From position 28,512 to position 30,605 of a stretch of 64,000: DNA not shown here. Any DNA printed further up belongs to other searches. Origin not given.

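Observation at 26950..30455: Operon pairing a membrane adenylate cyclase with a cNMP-binding-domain UbiB/ABC1-kinase fusion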

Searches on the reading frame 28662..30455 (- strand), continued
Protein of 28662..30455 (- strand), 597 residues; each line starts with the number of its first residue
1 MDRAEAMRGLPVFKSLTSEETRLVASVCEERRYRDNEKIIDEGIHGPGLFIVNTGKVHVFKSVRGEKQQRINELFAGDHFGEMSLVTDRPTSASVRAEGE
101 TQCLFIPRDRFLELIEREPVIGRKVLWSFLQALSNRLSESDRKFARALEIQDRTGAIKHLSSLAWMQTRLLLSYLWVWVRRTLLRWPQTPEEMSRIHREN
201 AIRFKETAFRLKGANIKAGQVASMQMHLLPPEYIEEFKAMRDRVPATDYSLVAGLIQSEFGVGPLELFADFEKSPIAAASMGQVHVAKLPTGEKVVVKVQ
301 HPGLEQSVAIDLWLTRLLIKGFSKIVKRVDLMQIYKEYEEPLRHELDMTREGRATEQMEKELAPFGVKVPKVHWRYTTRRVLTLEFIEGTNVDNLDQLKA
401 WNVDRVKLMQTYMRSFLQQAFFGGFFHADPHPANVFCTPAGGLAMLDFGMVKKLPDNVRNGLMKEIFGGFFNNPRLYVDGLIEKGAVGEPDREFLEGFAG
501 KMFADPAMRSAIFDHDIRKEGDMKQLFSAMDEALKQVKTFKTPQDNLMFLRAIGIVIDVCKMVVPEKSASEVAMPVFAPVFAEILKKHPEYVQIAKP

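Call 11: find_encoding_contigs(protein=P0003, flank=8000, max_places=2)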
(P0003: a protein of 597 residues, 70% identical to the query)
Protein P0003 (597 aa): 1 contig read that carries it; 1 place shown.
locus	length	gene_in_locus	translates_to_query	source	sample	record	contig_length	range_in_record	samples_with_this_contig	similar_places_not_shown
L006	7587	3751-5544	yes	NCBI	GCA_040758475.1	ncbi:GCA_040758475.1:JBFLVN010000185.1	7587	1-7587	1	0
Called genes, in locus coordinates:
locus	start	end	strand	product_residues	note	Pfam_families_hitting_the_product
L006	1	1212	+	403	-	?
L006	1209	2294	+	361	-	PF03280:Lipase_chap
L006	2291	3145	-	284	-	PF00581:Rhodanese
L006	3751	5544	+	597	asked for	PF00027:cNMP_binding, PF03109:ABC1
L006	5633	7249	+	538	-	PF00211:Guanylate_cyc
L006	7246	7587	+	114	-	PF00106:adh_short, PF08659:KR (weak), PF13561:adh_short_C2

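Call 12: find_encoding_contigs(protein=P0008, flank=8000, max_places=2)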
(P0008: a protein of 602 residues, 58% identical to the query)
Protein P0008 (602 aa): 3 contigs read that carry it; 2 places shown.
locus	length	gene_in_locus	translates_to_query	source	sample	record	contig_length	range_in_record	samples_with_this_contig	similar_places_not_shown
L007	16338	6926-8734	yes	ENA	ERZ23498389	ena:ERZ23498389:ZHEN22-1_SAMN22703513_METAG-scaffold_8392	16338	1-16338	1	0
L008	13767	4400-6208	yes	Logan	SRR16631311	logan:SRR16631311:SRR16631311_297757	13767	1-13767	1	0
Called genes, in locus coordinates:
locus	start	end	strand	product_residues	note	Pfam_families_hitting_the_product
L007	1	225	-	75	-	?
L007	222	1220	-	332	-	PF00291:PALP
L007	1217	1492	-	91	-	PF02597:ThiS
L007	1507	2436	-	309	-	PF00291:PALP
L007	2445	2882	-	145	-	PF02082:Rrf2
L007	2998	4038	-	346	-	PF00248:Aldo_ket_red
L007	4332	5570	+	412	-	PF01979:Amidohydro_1, PF07969:Amidohydro_3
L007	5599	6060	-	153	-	PF00691:OmpA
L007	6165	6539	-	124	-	PF00072:Response_reg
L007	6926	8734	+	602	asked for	PF00027:cNMP_binding, PF03109:ABC1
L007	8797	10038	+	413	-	PF04286:DUF445 (faint)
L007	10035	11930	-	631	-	PF16177:ACAS_N, PF00501:AMP-binding, PF13193:AMP-binding_C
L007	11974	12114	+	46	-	-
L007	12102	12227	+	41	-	-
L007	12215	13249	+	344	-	PF02322:Cyt_bd_oxida_II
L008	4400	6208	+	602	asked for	PF00027:cNMP_binding, PF03109:ABC1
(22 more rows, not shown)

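Call 16: find_encoding_contigs(protein=P0001, flank=1000, max_places=2)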
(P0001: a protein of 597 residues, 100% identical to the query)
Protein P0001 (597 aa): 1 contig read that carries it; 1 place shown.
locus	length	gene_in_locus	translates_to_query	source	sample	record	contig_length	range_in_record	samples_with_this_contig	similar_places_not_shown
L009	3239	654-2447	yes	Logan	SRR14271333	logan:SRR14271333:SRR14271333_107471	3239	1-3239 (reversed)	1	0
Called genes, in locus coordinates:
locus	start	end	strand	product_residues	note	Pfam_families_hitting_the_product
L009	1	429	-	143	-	?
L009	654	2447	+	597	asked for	PF00027:cNMP_binding, PF03109:ABC1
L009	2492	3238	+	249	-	?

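Call 17: find_related_loci(query=A1, collection=genome_contigs, flank=10000)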
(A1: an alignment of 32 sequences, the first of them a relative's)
Query A1 (597 aa) in genome_contigs; peptide patterns used: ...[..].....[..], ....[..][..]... (x = any residue, [..] = any of these).
501 stretches matched a pattern; 491 encode a relative of the query (tblastn E <= 1e-3); the best 80 are kept; 80 distinct loci.
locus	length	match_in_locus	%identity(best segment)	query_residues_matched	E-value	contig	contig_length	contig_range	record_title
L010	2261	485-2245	85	1-587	0e+0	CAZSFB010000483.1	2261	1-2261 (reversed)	MAG TPA_asm: uncultured bacterium isolate binchicken_co350_53 genome assembly, contig: NODE_48822_length_2261_cov_2.8898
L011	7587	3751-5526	70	1-593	0e+0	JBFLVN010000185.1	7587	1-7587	MAG: Bdellovibrionota bacterium isolate MAG007 MAG007_185, whole genome shotgun sequence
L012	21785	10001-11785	59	1-594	0e+0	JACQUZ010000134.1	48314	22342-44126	MAG: Deltaproteobacteria bacterium isolate NC_groundwater_1450_Ag_S-0.65um_64_25 S_p65_S5_coassembly_k141_4317811, whole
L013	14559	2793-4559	56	1-591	0e+0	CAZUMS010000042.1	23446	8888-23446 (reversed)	MAG TPA_asm: uncultured bacterium isolate binchicken_co199_85 genome assembly, contig: NODE_1675_length_23446_cov_15.193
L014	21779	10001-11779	56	1-594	0e+0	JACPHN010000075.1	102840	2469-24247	MAG: Candidatus Schekmanbacteria bacterium isolate NC_groundwater_415_Ag_B-0.1um_66_15 GD18-4_B1_scaffold_531453, whole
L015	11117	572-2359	53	1-597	0e+0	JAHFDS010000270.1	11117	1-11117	MAG: Myxococcales bacterium isolate nzgw250 NODE_4138_length_11118_cov_3.953624, whole genome shotgun sequence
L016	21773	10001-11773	53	1-592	0e+0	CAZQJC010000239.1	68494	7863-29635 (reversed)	MAG TPA_asm: uncultured Myxococcales bacterium isolate binchicken_co200_39 genome assembly, contig: k141_1676375, whole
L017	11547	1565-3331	53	5-595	0e+0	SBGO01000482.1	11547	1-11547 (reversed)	MAG: Deltaproteobacteria bacterium isolate M1802 scaffold_922_1, whole genome shotgun sequence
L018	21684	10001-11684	60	7-594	0e+0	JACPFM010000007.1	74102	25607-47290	MAG: Deltaproteobacteria bacterium isolate NC_groundwater_361_Ag_B-0.1um_71_13 GD18-4_B1_scaffold_125333, whole genome s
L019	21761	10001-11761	51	4-591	0e+0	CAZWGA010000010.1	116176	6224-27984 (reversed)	MAG TPA_asm: uncultured Solibacteraceae bacterium isolate SRP273308_co1_25 genome assembly, contig: NODE_171_length_1161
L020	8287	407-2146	49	12-591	0e+0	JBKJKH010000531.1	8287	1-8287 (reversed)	MAG: Gemmatimonadaceae bacterium isolate ant_bin.233 S1Ck117_5496442_flag_0_multi_26.0000_len_8287, whole genome shotgun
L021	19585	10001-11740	49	12-591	0e+0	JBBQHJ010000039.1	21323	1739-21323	MAG: Gemmatimonadales bacterium isolate Co_metawrap_912 Cmw_912_k141_20244404_length_21323_cov_9.0000, whole genome shot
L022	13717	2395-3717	59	155-595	5e-175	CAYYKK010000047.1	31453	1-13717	MAG TPA_asm: uncultured Polyangiaceae bacterium isolate binchicken_co284_169 genome assembly, contig: NODE_1728_length_3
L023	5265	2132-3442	61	154-591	2e-178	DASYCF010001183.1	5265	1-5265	MAG TPA_asm: Byssovorax sp. isolate SMAG_U4926 k141_4320773, whole genome shotgun sequence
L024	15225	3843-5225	56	134-592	8e-168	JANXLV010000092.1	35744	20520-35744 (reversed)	MAG: Myxococcales bacterium isolate 336R_concoct_307_sub 336R_k141_1007457, whole genome shotgun sequence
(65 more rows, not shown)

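Call 34: find_related_loci(query=A1, collection=metagenome_contigs, flank=10000)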
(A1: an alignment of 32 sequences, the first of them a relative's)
Query A1 (597 aa) in metagenome_contigs; peptide patterns used: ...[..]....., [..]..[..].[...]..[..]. (x = any residue, [..] = any of these).
600 stretches matched a pattern (row limit reached: there are more); 547 encode a relative of the query (tblastn E <= 1e-3); the best 80 are kept; 80 distinct loci.
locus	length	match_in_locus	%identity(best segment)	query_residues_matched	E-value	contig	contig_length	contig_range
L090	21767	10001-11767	52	5-595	0e+0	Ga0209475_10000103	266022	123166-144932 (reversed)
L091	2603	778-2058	62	165-591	0e+0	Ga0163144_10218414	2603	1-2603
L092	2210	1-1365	54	136-590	0e+0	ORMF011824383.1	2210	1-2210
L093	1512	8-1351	58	140-591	0e+0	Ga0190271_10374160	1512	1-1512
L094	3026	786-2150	53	142-594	9e-169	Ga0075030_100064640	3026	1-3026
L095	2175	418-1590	31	201-594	3e-50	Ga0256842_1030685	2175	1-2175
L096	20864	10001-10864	36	185-468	4e-48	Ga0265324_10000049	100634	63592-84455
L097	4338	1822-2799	33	198-519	5e-48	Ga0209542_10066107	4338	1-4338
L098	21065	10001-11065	31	216-576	2e-47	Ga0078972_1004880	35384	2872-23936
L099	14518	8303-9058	37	216-463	2e-47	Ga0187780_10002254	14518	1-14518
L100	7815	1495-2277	37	198-454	3e-47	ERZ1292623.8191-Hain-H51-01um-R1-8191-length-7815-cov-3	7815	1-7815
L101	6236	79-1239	30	208-596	2e-47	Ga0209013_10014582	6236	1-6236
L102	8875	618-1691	29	216-577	1e-46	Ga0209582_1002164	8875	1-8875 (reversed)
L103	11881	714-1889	32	200-596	2e-46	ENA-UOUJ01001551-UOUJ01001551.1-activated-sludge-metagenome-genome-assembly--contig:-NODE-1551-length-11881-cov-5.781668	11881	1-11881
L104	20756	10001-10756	37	216-463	4e-46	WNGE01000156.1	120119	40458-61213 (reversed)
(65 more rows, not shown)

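Call 42: find_encoding_contigs(protein=P0030, flank=8000, max_places=2)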
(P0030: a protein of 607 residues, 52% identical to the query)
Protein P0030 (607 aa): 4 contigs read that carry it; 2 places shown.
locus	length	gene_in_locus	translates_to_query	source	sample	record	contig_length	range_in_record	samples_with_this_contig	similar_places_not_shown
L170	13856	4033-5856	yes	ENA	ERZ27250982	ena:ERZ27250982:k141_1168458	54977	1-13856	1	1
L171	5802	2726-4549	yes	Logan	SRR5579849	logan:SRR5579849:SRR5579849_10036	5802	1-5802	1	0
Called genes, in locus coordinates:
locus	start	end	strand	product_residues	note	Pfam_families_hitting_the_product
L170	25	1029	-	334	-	PF01548:DEDD_Tnp_IS110, PF02371:Transposase_20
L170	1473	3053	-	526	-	PF13192:Thioredoxin_3 (weak), PF03486:HI0933_like (faint), PF07992:Pyr_redox_2, PF13738:Pyr_redox_3, PF00890:FAD_binding_2 (faint), PF01134:GIDA (faint), PF01266:DAO (faint), PF00070:Pyr_redox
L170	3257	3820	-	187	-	PF00578:AhpC-TSA, PF08534:Redoxin, PF10417:1-cysPrx_C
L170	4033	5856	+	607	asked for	PF00027:cNMP_binding, PF03109:ABC1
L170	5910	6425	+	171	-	PF13698:DUF4156 (weak)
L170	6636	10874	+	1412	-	PF25024:EGF_TEN, PF23301:EGF_PEAR1L (weak)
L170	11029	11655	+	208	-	PF02798:GST_N, PF13417:GST_N_3, PF13409:GST_N_2, PF13410:GST_C_2, PF00043:GST_C (weak)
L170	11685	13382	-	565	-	PF13091:PLDc_2, PF00686:CBM_20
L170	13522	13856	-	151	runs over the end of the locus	PF00578:AhpC-TSA, PF08534:Redoxin, PF10417:1-cysPrx_C (weak)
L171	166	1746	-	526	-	PF13192:Thioredoxin_3 (weak), PF03486:HI0933_like (faint), PF07992:Pyr_redox_2, PF13738:Pyr_redox_3, PF00890:FAD_binding_2 (faint), PF01134:GIDA (faint), PF01266:DAO (faint), PF00070:Pyr_redox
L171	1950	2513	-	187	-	PF00578:AhpC-TSA, PF08534:Redoxin, PF10417:1-cysPrx_C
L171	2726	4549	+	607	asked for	PF00027:cNMP_binding, PF03109:ABC1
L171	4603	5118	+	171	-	PF13698:DUF4156 (weak)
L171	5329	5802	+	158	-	?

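Call 43: find_encoding_contigs(protein=P0022, flank=8000, max_places=1)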
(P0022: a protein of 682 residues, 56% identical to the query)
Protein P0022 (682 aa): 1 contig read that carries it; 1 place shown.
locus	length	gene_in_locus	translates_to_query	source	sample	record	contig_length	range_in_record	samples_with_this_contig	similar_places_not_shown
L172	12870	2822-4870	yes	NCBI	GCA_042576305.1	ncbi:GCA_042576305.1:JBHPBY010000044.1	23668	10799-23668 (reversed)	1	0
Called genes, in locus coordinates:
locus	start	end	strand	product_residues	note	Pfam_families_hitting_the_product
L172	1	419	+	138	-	PF00589:Phage_integrase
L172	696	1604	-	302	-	PF01545:Cation_efflux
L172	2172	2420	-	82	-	-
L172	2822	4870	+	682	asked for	PF00027:cNMP_binding, PF03109:ABC1, PF01636:APH (weak)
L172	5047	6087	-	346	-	PF13415:Beta-prop_FBX42, PF13854:Kelch_HCF (faint), PF24681:Kelch_KLHDC2_KLHL20_DRC7, PF24981:Beta-prop_ATRN-LZTR1, PF13415:Beta-prop_FBX42, PF24681:Kelch_KLHDC2_KLHL20_DRC7, PF24981:Beta-prop_ATRN-LZTR1, PF07646:Kelch_2 (weak), +4 more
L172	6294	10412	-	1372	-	PF13191:AAA_16, PF13424:TPR_12, PF24885:TPR_NPHP3, PF13374:TPR_10, PF13424:TPR_12, PF13424:TPR_12, PF24885:TPR_NPHP3, PF00515:TPR_1, +17 more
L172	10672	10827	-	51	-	-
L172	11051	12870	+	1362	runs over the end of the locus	PF13191:AAA_16, PF13424:TPR_12, PF17874:TPR_MalT (weak), PF13424:TPR_12, PF13424:TPR_12, PF17874:TPR_MalT, PF13424:TPR_12, PF18768:RNPP_C (weak), +16 more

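Call 54: find_homologous_proteins(query=P0121, max_evalue=1e-20)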
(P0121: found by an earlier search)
Query P0121 (555 aa): 5944 proteins with E <= 1e-20 among 8000 candidates; the best 120 are listed.
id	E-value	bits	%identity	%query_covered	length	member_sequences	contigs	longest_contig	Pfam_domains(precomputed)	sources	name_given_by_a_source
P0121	0.0e+0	1241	100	100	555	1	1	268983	PF00211.26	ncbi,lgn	-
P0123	1.7e-176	606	52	96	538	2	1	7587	PF00211.26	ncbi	ncbi:MAG: adenylate/guanylate cyclase domain-containing protein [Bdellovibrionota bacterium]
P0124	1.6e-146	508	46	97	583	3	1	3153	PF00211.26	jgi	-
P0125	3.2e-146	507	48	97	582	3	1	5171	PF00211.26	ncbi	-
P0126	2.4e-145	504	47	97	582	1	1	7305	PF00211.26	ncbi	-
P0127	2.8e-145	503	47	97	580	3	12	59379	PF00211.26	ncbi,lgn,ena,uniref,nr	ncbi:MAG: hypothetical protein H8E19_13515 [Deltaproteobacteria bacterium]|uniref:Guanylate cyclase 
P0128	3.6e-145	503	47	98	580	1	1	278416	PF00211.26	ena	-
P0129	4.3e-145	503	47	98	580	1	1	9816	PF00211.26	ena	-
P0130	7.8e-145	502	47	97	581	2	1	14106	PF00211.26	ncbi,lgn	-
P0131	8.0e-145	502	47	97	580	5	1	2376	PF00211.26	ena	-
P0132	8.1e-144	499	46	97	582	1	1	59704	PF00211.26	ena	-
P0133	9.5e-144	498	46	97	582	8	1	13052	PF00211.26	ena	-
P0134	2.4e-143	497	46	97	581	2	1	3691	PF00211.26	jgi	-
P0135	3.4e-143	497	48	97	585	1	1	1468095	PF00211.26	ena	-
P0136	1.2e-142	495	46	97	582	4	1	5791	PF00211.26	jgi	-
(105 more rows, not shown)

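Call 56: predict_structure(alignment_id=A1)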
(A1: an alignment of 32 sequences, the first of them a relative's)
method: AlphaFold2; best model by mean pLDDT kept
length: 597 residues; sequences in the alignment: 32
mean_pLDDT: 84.0   pTM: 0.68
mean pLDDT of the five models: 84.0, 83.8, 82.5, 80.8, 77.1
residues with pLDDT >= 90: 206; 70-90: 326; 50-70: 54; < 50: 11
segments of 3 or more residues with pLDDT < 50: 143-145, 594-597
pLDDT, mean of each block of 10 residues (from residue 1): 66 80 87 91 84 89 64 83 77 87 90 86 79 61 50 68 84 89 89 91 87 77 63 83 81 82 82 89 93 95 82 82 73 78 86 91 91 94 95 94 96 91 85 91 89 89 93 94 93 93 87 76 73 83 84 89 92 92 89 56
secondary structure, 60 per line:
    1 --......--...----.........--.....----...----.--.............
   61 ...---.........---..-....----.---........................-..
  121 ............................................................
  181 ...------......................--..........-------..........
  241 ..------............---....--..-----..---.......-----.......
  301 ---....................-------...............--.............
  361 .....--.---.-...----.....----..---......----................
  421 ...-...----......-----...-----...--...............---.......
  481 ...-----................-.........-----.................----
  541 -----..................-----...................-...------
elements in order: H3-8 H18-26 E29-33 E38-40 E48-63 E67-75 H82-85 E94-107 H108-117 H119-183 H190-211 H214-223 H231-242 H249-260 H264-267 E282-288 E294-300 H304-323 H331-345 H348-365 E381-385 H395-400 H405-423 E425-427 E435-437 E443-445 E451-453 H456-470 H474-483 H489-504 H506-514 H520-536 H546-563 H569-587

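Call 59: find_encoding_contigs(protein=P0127, flank=6000, max_places=3)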
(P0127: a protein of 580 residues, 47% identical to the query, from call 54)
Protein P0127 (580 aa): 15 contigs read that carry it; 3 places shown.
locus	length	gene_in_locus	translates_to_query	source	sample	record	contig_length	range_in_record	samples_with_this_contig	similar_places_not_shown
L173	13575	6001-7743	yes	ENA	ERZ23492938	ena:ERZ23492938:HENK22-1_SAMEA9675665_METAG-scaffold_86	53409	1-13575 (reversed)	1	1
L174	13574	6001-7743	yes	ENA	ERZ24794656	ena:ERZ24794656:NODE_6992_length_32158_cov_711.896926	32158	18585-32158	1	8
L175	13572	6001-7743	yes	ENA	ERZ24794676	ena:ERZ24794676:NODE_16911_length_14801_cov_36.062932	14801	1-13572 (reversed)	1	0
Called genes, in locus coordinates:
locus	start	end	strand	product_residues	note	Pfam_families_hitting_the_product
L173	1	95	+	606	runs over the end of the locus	PF02771:Acyl-CoA_dh_N, PF02770:Acyl-CoA_dh_M, PF00441:Acyl-CoA_dh_1, PF22924:ACOX_C_alpha1 (weak), PF12806:Acyl-CoA_dh_C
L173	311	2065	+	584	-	PF01979:Amidohydro_1, PF07969:Amidohydro_3 (weak), PF13382:Adenine_deam_C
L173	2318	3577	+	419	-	PF00072:Response_reg, PF07730:HisKA_3, PF02518:HATPase_c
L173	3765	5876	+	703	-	PF02743:dCache_1 (weak), PF22673:MCP-like_PDC_1 (weak), PF00672:HAMP, PF00015:MCPsignal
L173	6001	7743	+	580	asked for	PF00211:Guanylate_cyc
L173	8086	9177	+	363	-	-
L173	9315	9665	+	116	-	PF01155:HypA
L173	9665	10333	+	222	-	PF03193:RsgA_GTPase (faint), PF02492:cobW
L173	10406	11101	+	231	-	PF00378:ECH_1, PF16113:ECH_2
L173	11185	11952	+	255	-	PF02754:CCG (weak)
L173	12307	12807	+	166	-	PF01209:Ubie_methyltran, PF01135:PCMT, PF00398:RrnaAD (weak), PF13847:Methyltransf_31, PF02390:Methyltransf_4, PF08241:Methyltransf_11, PF08242:Methyltransf_12, PF13649:Methyltransf_25, +1 more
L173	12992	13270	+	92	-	PF13239:2TM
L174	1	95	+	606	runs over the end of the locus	PF02771:Acyl-CoA_dh_N, PF02770:Acyl-CoA_dh_M, PF00441:Acyl-CoA_dh_1, PF22924:ACOX_C_alpha1 (weak), PF12806:Acyl-CoA_dh_C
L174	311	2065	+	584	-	PF01979:Amidohydro_1, PF07969:Amidohydro_3 (weak), PF13382:Adenine_deam_C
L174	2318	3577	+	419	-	PF00072:Response_reg, PF07730:HisKA_3, PF02518:HATPase_c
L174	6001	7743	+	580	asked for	PF00211:Guanylate_cyc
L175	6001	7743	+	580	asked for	PF00211:Guanylate_cyc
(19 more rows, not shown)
